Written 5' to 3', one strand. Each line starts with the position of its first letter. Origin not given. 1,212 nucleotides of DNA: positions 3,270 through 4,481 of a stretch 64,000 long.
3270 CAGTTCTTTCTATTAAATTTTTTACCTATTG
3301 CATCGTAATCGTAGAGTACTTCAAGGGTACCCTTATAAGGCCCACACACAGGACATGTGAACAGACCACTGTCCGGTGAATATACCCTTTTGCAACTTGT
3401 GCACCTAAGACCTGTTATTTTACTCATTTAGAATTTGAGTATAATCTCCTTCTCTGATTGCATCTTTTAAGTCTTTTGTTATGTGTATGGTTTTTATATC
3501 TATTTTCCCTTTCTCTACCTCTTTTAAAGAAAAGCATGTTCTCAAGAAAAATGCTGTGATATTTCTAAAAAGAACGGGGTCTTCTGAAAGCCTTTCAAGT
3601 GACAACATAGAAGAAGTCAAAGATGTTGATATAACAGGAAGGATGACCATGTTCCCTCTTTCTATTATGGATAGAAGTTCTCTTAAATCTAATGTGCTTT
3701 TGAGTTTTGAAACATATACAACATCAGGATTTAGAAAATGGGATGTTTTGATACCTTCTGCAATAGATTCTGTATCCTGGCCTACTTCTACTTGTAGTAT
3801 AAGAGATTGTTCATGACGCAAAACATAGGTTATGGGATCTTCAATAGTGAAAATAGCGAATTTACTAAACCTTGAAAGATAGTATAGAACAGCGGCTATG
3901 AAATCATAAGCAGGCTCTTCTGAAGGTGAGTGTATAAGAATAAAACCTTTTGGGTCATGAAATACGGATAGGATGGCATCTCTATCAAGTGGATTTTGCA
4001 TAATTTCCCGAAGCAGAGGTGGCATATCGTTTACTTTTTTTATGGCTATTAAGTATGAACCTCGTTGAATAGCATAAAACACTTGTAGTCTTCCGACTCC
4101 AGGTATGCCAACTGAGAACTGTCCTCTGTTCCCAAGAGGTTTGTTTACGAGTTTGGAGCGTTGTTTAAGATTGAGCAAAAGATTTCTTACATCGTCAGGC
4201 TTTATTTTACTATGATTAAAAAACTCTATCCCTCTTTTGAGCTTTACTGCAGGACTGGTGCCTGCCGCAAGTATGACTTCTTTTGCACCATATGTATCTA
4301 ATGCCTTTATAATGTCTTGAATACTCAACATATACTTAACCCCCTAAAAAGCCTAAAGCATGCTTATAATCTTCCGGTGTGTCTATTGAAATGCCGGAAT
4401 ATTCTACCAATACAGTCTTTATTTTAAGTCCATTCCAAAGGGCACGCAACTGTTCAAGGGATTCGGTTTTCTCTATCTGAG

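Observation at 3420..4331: PilT-like retraction-ATPase homolog lacking Walker A/Walker B/His-box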

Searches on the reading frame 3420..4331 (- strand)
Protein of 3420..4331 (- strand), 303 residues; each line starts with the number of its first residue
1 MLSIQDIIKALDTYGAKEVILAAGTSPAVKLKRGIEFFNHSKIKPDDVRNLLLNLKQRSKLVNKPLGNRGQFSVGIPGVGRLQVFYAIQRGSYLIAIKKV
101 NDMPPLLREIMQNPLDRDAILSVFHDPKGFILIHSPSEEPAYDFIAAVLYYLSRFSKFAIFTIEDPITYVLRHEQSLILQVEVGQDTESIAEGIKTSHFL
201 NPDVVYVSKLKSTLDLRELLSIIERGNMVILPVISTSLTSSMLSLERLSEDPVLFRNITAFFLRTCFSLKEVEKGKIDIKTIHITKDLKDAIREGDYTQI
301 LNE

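Call 3: search_protein_families(library=pfam, proteins=[window:3420-4331:-], max_evalue=10)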
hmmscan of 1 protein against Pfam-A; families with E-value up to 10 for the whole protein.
window:3420-4331:- (303 aa): 1 family
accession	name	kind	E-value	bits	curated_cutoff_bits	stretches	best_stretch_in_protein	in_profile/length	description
PF00437.27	T2SSE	-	0.033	13.3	24.9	1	109-211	123-221/370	Type II/IV secretion system protein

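Call 4: search_protein_families(library=ncbifam, proteins=[window:3420-4331:-], max_evalue=10)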
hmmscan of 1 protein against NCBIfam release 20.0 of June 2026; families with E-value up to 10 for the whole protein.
window:3420-4331:- (303 aa): 4 families
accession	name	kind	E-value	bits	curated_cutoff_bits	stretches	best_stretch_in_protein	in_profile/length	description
TIGR01420.1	pilT_fam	subfamily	1.4e-26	93.6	319.1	1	4-235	2-229/343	PilT/PilU family type 4a pilus ATPase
TIGR02525.1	plasmid_TraJ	equivalog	2.6e-07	30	368.3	1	143-218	164-242/372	plasmid transfer ATPase TraJ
NF041000.1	ATPase_ComGA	equivalog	0.032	13.2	300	1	122-207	122-204/267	competence type IV pilus ATPase ComGA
TIGR02533.1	type_II_gspE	equivalog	0.1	11.3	630.25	1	120-211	235-322/486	type II secretion system ATPase GspE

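Call 5: search_solved_structures(query=window:3420-4331:-, max_evalue=10, show_alignments=3)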
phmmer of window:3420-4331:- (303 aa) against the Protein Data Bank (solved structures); distinct sequences matched with E-value up to 10: 9.
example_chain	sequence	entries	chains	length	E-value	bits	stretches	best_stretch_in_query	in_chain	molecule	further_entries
2gsz_A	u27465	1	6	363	7.5e-30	107.5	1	2-233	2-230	twitching motility protein PilT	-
2ewv_A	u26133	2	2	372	8e-30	107.4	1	2-233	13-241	twitching motility protein PilT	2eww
5fl3_A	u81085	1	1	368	7e-22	81.3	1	3-231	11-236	PILI RETRACTION PROTEIN PILT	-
2eyu_A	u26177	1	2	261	5.4e-17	65.3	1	118-233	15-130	twitching motility protein PilT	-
3jvu_A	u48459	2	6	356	4e-16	62.4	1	10-298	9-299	Twitching mobility protein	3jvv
9n32_A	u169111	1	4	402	6.6e-16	61.7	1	6-233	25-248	PilU protein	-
5zfq_A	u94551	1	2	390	6.2e-13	52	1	20-237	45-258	Twitching motility pilus retraction protein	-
6ojx_A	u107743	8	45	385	9.7e-13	51.3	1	7-235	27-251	Twitching motility pilus retraction ATPase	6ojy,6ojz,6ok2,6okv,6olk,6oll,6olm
10my_A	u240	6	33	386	3.1e-09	39.8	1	79-235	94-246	PilT/PilU family type 4a pilus ATPase | Twitching motility protein PilT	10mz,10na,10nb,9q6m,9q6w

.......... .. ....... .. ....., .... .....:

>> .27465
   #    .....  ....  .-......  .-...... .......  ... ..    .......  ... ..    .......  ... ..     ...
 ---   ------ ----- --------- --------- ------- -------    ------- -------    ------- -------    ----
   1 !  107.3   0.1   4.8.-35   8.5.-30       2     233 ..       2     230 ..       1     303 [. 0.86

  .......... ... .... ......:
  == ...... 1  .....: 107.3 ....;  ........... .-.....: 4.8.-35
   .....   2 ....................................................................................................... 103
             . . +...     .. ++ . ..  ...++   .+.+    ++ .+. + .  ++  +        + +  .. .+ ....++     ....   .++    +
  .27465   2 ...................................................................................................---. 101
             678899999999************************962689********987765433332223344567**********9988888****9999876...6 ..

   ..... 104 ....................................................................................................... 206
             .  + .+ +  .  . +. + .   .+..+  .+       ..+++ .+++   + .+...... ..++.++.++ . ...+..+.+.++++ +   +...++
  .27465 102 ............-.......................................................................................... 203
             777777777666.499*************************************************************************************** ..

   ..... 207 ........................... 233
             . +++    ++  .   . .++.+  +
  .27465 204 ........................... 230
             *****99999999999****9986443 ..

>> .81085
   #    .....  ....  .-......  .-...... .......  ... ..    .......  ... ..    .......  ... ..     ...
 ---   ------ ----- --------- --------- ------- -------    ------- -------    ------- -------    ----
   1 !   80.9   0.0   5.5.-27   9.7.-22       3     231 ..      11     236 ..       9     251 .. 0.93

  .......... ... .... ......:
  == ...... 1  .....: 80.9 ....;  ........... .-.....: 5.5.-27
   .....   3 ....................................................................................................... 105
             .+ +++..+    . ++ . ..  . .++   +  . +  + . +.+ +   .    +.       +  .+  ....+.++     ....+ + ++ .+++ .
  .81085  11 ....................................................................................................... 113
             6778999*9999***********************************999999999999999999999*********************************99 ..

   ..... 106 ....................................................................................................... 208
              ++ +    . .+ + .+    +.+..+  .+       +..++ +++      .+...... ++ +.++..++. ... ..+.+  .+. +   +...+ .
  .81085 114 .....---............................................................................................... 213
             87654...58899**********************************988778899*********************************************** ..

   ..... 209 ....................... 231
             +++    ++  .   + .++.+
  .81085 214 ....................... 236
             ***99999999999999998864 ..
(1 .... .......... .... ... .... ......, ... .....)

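Call 6: find_homologous_proteins(query=window:3420-4331:-, max_evalue=0.001)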
Query window:3420-4331:- (303 aa): 12 proteins with E <= 0.001 among 5681 candidates.
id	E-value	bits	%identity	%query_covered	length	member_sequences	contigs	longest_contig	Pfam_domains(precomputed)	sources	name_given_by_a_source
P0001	7.8e-192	654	100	100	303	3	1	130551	-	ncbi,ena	-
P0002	2.9e-169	580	87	100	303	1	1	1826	-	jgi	-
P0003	5.1e-146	503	75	100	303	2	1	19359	-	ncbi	-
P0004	1.6e-143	495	74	99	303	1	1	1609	-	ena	-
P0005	5.7e-143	493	73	100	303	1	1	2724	-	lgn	-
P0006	9.5e-142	489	74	99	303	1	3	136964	-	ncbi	-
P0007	1.5e-130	453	67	100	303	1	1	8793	-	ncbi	-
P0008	2.1e-130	452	66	100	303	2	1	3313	-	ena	-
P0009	1.3e-125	436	64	100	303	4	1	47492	-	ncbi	-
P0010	3.3e-117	409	61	99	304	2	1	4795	-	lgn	-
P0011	1.6e-86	308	63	72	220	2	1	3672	-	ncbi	-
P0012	6.5e-8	50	23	70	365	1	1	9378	PF00437.27,PF13191.13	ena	-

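Call 10: find_encoding_contigs(protein=P0001, flank=10000, max_places=3)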
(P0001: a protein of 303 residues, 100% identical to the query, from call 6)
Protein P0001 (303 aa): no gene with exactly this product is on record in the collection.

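Call 11: find_encoding_contigs(protein=P0006, flank=10000, max_places=3)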
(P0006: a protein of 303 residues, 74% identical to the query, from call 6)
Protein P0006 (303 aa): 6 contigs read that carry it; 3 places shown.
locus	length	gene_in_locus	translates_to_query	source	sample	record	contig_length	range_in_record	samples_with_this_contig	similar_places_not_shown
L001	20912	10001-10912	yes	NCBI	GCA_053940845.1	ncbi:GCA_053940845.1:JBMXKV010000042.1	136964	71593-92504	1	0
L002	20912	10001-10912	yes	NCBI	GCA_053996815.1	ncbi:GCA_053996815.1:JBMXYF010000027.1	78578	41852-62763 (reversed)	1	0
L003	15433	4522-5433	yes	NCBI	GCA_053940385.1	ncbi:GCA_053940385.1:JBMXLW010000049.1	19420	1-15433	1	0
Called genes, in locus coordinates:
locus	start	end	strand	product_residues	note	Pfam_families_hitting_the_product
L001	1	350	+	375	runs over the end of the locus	PF01128:IspD, PF02348:CTP_transf_3 (weak), PF12804:NTP_transf_3, PF02542:YgbB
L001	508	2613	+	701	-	PF08309:LVIVD (faint), PF09826:Beta_propel (faint), PF18962:Por_Secre_tail (weak)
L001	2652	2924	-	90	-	PF02826:2-Hacid_dh_C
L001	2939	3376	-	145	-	PF02826:2-Hacid_dh_C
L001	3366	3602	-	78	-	-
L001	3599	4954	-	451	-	-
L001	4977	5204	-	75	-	PF21965:SAMP2 (weak), PF02597:ThiS (weak)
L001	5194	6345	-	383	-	PF00583:Acetyltransf_1 (faint)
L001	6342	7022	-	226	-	PF00702:Hydrolase, PF12710:HAD (weak), PF13419:HAD_2, PF13242:Hydrolase_like (weak)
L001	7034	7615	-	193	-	PF05683:Fumerase_C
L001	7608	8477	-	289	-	PF05681:Fumerase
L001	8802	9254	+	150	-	-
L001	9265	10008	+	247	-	PF02348:CTP_transf_3, PF12804:NTP_transf_3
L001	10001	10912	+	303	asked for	-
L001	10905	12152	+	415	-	PF00291:PALP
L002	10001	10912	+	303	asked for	-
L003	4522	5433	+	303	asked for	-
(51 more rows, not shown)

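Call 12: find_encoding_contigs(protein=P0009, flank=10000, max_places=3)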
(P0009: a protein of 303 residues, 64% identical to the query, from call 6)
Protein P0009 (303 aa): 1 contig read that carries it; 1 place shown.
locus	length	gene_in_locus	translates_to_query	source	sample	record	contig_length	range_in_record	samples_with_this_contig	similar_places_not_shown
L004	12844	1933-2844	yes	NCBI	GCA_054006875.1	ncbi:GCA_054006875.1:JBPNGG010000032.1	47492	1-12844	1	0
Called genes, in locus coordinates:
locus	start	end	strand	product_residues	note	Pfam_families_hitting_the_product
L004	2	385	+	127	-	?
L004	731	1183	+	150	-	-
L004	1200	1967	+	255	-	PF02348:CTP_transf_3, PF12804:NTP_transf_3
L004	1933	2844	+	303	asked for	-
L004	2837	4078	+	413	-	PF00291:PALP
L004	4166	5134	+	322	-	-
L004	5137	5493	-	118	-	-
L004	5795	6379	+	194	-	-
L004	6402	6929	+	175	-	-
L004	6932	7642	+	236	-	-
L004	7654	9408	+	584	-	PF17210:SdrD_B (faint), PF11008:DUF2846 (faint), PF13715:CarbopepD_reg_2 (faint), PF13620:CarboxypepD_reg (faint), PF22904:NOMO1-like_2nd (faint), PF09430:EMC7_beta-sandw (weak)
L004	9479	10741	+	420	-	PF01964:ThiC_Rad_SAM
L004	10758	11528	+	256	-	PF01946:Thi4, PF01494:FAD_binding_3 (weak), PF03486:HI0933_like (weak), PF07992:Pyr_redox_2 (weak), PF00890:FAD_binding_2 (faint), PF01266:DAO (weak), PF12831:FAD_oxidored, PF13450:NAD_binding_8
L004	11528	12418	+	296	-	PF16881:LIAS_N, PF04055:Radical_SAM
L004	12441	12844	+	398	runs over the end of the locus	PF13091:PLDc_2, PF00614:PLDc (faint), PF13091:PLDc_2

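Call 15: search_protein_representatives(protein=window:3420-4331:-)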
Query: 303 residues. Proteins with E-value up to 0.001 (for the whole library): 4813; up to 1e-10: 586; up to 1e-30: 5. The best 150 are listed.
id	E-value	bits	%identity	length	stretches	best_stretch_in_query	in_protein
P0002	9.1e-170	579.7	87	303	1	1-302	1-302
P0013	1.8e-76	273.6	44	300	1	2-298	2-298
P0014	2.0e-52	194.7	38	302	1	4-301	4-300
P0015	1.0e-40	156.2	32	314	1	19-300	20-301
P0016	3.9e-38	147.8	32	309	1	6-297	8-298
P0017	1.7e-29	119.4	34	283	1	17-246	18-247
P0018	4.2e-29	118.2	30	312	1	5-270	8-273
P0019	9.8e-26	107.1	28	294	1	8-226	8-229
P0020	1.0e-25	107.1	30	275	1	5-238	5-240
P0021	2.5e-25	105.8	32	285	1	16-244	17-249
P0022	4.2e-25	105.1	28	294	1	17-280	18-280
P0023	8.7e-25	104.0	25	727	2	5-239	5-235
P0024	1.3e-24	103.4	31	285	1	12-224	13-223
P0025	1.4e-24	103.3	33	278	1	15-210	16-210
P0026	4.8e-24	101.6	29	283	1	15-242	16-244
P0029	7.2e-24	101.0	33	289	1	14-233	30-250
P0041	2.2e-21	92.9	26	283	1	17-243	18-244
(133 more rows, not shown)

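Call 18: search_protein_families(library=pfam, proteins=[P0013, P0014, P0015, P0017, P0019, P0020, P0021, P0024, P0029, P0041], max_evalue=0.01)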
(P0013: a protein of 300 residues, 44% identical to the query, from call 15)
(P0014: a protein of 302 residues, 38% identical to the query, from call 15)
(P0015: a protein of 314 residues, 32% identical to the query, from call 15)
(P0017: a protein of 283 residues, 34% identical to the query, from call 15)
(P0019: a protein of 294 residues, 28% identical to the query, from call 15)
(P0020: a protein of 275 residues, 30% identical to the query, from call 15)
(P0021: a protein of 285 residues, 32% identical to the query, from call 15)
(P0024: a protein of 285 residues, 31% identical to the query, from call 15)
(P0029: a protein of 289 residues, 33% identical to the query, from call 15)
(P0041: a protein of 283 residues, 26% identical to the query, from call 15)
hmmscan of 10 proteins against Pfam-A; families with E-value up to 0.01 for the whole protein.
P0013 (300 aa): 0 families

P0014 (302 aa): 1 family
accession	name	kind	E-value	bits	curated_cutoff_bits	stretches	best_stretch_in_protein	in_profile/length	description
PF00437.27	T2SSE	-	1.2e-07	31.2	24.9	1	56-270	67-277/370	Type II/IV secretion system protein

P0015 (314 aa): 1 family
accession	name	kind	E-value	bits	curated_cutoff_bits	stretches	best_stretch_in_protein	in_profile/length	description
PF00437.27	T2SSE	-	2.3e-07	30.2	24.9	1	108-260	120-268/370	Type II/IV secretion system protein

P0017 (283 aa): 0 families

P0019 (294 aa): 1 family
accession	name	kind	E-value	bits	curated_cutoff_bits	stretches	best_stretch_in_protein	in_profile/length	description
PF00437.27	T2SSE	-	2.4e-06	26.9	24.9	1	115-248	127-255/370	Type II/IV secretion system protein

P0020 (275 aa): 0 families

P0021 (285 aa): 0 families

P0024 (285 aa): 0 families

P0029 (289 aa): 1 family
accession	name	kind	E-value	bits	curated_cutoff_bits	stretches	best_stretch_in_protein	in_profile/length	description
PF00437.27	T2SSE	-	2.9e-05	23.3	24.9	1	85-240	80-233/370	Type II/IV secretion system protein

P0041 (283 aa): 1 family
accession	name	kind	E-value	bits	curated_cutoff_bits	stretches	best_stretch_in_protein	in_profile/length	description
PF00437.27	T2SSE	-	0.0016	17.6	24.9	1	82-212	93-220/370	Type II/IV secretion system protein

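Call 19: search_protein_families(library=ncbifam, proteins=[P0013, P0014, P0015, P0017, P0019, P0020, P0021, P0024, P0029, P0041], max_evalue=0.01)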
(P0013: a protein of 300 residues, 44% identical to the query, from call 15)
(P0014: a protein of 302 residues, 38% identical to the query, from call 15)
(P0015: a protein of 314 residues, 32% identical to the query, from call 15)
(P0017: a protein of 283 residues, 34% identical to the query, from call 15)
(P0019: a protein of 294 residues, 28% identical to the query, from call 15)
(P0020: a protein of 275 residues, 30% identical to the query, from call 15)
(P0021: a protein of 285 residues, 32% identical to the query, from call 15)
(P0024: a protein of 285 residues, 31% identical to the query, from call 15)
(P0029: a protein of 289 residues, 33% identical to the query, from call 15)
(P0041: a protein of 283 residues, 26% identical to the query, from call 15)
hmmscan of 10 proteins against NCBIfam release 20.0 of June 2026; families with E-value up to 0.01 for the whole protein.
P0013 (300 aa): 5 families
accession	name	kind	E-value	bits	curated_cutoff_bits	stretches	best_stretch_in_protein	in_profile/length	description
TIGR01420.1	pilT_fam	subfamily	4.9e-28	98.3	319.1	1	4-298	2-299/343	PilT/PilU family type 4a pilus ATPase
TIGR02524.1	dot_icm_DotB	equivalog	5e-08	32.5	463.3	1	94-238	104-249/358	Dot/Icm type IV secretion system ATPase DotB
TIGR02525.1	plasmid_TraJ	equivalog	1.5e-06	27.5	368.3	1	110-241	131-265/372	plasmid transfer ATPase TraJ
NF041000.1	ATPase_ComGA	equivalog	0.0085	15.1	300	1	87-213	87-210/267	competence type IV pilus ATPase ComGA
TIGR02858.1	spore_III_AA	equivalog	0.0099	15.2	281.3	0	187-237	181-232/272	stage III sporulation protein AA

P0014 (302 aa): 6 families
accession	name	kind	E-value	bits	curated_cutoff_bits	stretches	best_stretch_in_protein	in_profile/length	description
TIGR01420.1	pilT_fam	subfamily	6.2e-39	134.2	319.1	1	7-299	5-301/343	PilT/PilU family type 4a pilus ATPase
TIGR02525.1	plasmid_TraJ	equivalog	7.2e-08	31.8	368.3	1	119-265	141-288/372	plasmid transfer ATPase TraJ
NF041000.1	ATPase_ComGA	equivalog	2.5e-05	23.4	300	1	94-260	95-258/267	competence type IV pilus ATPase ComGA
TIGR02788.1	VirB11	equivalog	6.3e-05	22.1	249.95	1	57-249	69-267/308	P-type DNA transfer ATPase VirB11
TIGR02533.1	type_II_gspE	equivalog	0.0071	15.1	630.25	1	113-244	228-356/486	type II secretion system ATPase GspE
TIGR02782.1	TrbB_P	equivalog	0.0073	15.6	304.55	0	162-252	172-260/303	P-type conjugative transfer ATPase TrbB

P0015 (314 aa): 6 families
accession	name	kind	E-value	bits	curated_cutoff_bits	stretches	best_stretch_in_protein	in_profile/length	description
TIGR01420.1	pilT_fam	subfamily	3.2e-23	82.5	319.1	1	7-300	4-300/343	PilT/PilU family type 4a pilus ATPase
TIGR02525.1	plasmid_TraJ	equivalog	1.9e-07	30.4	368.3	1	122-234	141-256/372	plasmid transfer ATPase TraJ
NF041000.1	ATPase_ComGA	equivalog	5.3e-06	25.6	300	1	52-236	48-231/267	competence type IV pilus ATPase ComGA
TIGR02533.1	type_II_gspE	equivalog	9.6e-06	24.5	630.25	1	105-233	218-342/486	type II secretion system ATPase GspE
NF007755.0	PRK10436.1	equivalog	1.5e-05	23.9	617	1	90-257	178-342/465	type II secretion system protein GspE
TIGR02524.1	dot_icm_DotB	equivalog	0.00023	20.5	463.3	1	125-241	129-250/358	Dot/Icm type IV secretion system ATPase DotB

P0017 (283 aa): 2 families
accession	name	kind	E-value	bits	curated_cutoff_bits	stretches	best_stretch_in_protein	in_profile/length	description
TIGR01420.1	pilT_fam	subfamily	1.5e-21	77.1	319.1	1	8-262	6-256/343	PilT/PilU family type 4a pilus ATPase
TIGR02525.1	plasmid_TraJ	equivalog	2.7e-08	33.2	368.3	1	98-250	122-274/372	plasmid transfer ATPase TraJ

P0019 (294 aa): 8 families
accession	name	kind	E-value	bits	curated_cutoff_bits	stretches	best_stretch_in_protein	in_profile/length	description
TIGR01420.1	pilT_fam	subfamily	5.3e-19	68.6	319.1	1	15-217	12-208/343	PilT/PilU family type 4a pilus ATPase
TIGR02533.1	type_II_gspE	equivalog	3.1e-05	22.8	630.25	1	111-217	224-325/486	type II secretion system ATPase GspE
TIGR02524.1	dot_icm_DotB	equivalog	4e-05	23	463.3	1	97-220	105-228/358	Dot/Icm type IV secretion system ATPase DotB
TIGR02525.1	plasmid_TraJ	equivalog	0.00012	21.2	368.3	1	112-219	132-240/372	plasmid transfer ATPase TraJ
TIGR02782.1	TrbB_P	equivalog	0.00034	20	304.55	1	135-248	140-252/303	P-type conjugative transfer ATPase TrbB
NF041000.1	ATPase_ComGA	equivalog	0.0026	16.8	300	1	70-217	67-211/267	competence type IV pilus ATPase ComGA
NF007755.0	PRK10436.1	equivalog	0.0067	15.1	617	1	89-217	177-301/465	type II secretion system protein GspE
NF010469.0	PRK13894.1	subfamily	0.0074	15.7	508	1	134-248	152-264/320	conjugal transfer ATPase TrbB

P0020 (275 aa): 5 families
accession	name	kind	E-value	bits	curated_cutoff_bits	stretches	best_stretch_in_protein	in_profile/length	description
TIGR01420.1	pilT_fam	subfamily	3.3e-22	79.2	319.1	1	7-236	5-228/343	PilT/PilU family type 4a pilus ATPase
TIGR02525.1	plasmid_TraJ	equivalog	1.1e-09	37.7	368.3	1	65-235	84-257/372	plasmid transfer ATPase TraJ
TIGR02858.1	spore_III_AA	equivalog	0.00016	21.1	281.3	1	200-243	193-236/272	stage III sporulation protein AA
NF041000.1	ATPase_ComGA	equivalog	0.0011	18.1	300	1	124-240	122-235/267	competence type IV pilus ATPase ComGA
TIGR02524.1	dot_icm_DotB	equivalog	0.0024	17.1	463.3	1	98-236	107-245/358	Dot/Icm type IV secretion system ATPase DotB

P0021 (285 aa): 2 families
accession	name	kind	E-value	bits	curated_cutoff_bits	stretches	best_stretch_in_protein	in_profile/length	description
TIGR01420.1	pilT_fam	subfamily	1.2e-21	77.4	319.1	1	16-238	13-227/343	PilT/PilU family type 4a pilus ATPase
TIGR02525.1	plasmid_TraJ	equivalog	0.00014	21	368.3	1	138-210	161-231/372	plasmid transfer ATPase TraJ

P0024 (285 aa): 1 family
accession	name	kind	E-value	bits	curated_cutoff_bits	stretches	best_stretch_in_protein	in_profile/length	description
TIGR01420.1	pilT_fam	subfamily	5.5e-17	62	319.1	1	14-209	11-202/343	PilT/PilU family type 4a pilus ATPase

P0029 (289 aa): 4 families
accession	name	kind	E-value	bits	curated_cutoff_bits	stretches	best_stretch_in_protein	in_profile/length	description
TIGR01420.1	pilT_fam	subfamily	2.6e-21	76.2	319.1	1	29-240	11-217/343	PilT/PilU family type 4a pilus ATPase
TIGR02525.1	plasmid_TraJ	equivalog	2.1e-08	33.5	368.3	1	87-247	91-254/372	plasmid transfer ATPase TraJ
TIGR02524.1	dot_icm_DotB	equivalog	3e-08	33.3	463.3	1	102-246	96-242/358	Dot/Icm type IV secretion system ATPase DotB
NF041000.1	ATPase_ComGA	equivalog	9.4e-05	21.5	300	1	95-239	79-219/267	competence type IV pilus ATPase ComGA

P0041 (283 aa): 3 families
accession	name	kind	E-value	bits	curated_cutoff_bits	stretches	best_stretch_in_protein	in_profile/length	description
TIGR01420.1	pilT_fam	subfamily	2e-19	70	319.1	1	18-228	15-220/343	PilT/PilU family type 4a pilus ATPase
TIGR02525.1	plasmid_TraJ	equivalog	0.00014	21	368.3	1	95-228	119-250/372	plasmid transfer ATPase TraJ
NF041000.1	ATPase_ComGA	equivalog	0.0016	17.5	300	1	81-222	80-217/267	competence type IV pilus ATPase ComGA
